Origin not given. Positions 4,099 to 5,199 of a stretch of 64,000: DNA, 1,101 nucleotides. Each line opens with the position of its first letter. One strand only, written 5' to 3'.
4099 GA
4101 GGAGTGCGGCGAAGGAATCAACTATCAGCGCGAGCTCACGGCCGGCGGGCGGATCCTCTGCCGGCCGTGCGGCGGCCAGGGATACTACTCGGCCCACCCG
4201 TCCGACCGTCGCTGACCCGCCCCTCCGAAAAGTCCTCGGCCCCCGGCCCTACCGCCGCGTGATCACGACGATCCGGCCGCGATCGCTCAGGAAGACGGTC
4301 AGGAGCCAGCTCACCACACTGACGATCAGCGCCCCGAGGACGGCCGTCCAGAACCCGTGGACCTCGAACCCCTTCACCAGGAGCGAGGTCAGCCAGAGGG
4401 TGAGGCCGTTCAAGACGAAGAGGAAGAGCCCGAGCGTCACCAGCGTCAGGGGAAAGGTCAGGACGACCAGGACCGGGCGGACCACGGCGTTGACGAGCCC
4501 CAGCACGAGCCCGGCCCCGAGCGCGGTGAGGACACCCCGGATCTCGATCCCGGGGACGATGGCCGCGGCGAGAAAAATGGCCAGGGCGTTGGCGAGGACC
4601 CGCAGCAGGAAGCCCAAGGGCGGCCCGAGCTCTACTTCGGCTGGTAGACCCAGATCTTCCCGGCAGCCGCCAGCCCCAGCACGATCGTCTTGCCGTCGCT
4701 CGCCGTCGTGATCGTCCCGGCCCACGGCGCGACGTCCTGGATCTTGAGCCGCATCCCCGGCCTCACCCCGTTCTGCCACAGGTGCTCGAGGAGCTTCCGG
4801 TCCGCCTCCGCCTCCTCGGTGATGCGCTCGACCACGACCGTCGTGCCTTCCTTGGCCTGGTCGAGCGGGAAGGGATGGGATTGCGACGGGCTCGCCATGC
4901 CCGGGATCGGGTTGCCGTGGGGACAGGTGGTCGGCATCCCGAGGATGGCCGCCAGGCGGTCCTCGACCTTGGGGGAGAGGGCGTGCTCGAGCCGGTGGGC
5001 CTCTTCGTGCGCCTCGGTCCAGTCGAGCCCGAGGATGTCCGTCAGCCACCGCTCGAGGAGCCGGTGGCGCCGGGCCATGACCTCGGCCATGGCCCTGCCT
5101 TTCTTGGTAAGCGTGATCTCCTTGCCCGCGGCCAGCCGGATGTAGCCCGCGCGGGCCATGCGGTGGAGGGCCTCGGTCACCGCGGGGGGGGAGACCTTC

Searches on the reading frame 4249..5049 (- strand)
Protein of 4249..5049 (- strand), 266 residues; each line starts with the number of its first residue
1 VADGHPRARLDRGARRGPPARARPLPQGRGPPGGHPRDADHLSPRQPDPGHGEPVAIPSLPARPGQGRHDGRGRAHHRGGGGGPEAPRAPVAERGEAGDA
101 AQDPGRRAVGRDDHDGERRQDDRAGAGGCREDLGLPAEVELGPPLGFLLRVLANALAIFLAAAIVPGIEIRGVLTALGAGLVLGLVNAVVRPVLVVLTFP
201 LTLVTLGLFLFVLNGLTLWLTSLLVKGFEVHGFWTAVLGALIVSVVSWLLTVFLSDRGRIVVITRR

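Call 80: search_protein_families(library=pfam, proteins=[window:4249-5049:-], max_evalue=0.00001)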
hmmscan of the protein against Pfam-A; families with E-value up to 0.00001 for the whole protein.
window:4249-5049:- (266 aa): 1 family
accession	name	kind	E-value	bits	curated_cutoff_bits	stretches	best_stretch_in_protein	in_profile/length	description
PF04020.18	Phage_holin_4_2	-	4.4e-34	117.7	28.8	1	146-249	2-105/105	Mycobacterial 4 TMS phage holin, superfamily IV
